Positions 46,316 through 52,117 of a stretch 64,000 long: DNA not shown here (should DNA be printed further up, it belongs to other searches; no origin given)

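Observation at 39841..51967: Recent tandem duplication of genes 39841 and 46466, with 3' ends homogenised across paralogs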

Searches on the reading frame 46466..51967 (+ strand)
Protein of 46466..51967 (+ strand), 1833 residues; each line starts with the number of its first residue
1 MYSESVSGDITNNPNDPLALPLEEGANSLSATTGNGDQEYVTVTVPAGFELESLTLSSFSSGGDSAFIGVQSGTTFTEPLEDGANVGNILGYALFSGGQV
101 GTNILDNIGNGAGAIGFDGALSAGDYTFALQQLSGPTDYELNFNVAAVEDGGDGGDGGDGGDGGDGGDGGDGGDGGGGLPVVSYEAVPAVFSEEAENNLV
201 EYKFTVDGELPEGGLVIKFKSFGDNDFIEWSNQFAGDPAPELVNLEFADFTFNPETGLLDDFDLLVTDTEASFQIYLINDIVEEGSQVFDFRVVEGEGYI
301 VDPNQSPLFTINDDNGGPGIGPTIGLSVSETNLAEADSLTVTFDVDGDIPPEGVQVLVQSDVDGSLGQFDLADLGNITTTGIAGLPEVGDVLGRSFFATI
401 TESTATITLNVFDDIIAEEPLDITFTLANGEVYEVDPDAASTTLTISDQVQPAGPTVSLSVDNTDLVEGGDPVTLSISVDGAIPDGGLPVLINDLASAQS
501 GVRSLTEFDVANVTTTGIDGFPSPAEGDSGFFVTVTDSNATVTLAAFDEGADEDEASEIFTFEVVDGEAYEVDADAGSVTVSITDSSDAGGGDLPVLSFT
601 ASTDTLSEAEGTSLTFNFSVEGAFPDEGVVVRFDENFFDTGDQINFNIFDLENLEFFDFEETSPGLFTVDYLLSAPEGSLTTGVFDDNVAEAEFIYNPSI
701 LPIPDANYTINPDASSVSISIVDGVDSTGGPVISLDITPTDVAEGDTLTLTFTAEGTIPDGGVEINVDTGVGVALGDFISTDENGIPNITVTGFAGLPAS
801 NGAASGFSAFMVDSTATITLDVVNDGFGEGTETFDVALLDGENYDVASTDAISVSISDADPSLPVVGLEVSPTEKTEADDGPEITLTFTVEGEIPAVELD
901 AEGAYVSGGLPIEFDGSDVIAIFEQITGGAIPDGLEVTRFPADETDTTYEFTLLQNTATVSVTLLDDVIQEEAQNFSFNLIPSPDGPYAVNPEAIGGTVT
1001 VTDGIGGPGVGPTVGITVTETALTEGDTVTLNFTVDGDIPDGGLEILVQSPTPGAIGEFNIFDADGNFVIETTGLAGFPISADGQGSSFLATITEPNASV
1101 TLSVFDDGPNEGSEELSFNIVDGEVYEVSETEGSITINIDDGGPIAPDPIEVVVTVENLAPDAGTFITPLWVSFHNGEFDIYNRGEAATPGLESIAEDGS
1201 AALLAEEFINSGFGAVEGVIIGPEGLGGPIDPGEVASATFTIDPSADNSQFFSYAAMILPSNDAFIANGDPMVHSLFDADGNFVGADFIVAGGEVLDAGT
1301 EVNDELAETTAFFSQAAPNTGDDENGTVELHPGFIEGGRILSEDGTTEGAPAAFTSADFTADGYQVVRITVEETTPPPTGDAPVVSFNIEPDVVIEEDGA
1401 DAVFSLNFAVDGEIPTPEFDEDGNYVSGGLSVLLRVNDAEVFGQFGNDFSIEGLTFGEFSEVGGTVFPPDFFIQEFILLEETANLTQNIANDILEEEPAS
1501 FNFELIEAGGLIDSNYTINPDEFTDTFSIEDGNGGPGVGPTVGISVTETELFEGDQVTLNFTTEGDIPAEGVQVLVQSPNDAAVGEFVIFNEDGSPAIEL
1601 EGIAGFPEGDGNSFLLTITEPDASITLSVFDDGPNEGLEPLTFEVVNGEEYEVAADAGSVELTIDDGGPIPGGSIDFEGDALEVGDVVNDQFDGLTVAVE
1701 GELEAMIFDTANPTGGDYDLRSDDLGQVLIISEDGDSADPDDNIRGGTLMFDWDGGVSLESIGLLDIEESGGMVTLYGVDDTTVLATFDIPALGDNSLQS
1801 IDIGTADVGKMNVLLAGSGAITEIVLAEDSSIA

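Call 6: search_protein_families(library=pfam, proteins=[window:46466-51967:+], max_evalue=0.01)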
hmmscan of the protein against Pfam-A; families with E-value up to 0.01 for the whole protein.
window:46466-51967:+ (1833 aa): 2 families
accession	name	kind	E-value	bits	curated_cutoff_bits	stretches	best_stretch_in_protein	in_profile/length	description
PF06468.19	Spond_N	-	5e-05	23.9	24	1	1169-1266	29-121/194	Spondin_N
PF13584.12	BatD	-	5.4e-05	24.2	24.1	0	1017-1049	2-27/92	BatD DUF11 like domain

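Call 7: search_protein_families(library=ncbifam, proteins=[window:46466-51967:+], max_evalue=0.01)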
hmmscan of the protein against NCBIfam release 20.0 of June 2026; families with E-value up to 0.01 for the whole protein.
window:46466-51967:+ (1833 aa): 1 family
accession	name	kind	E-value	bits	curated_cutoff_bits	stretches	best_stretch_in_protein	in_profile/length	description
NF038123.1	NF038123_dom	domain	1.2e-41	143.1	40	1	1153-1367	4-205/206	spondin domain-containing protein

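Call 11: find_encoding_contigs(protein=window:46466-51967:+, flank=10000, max_places=6)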
Protein window:46466-51967:+ (1833 aa): no gene with exactly this product is on record in the collection.
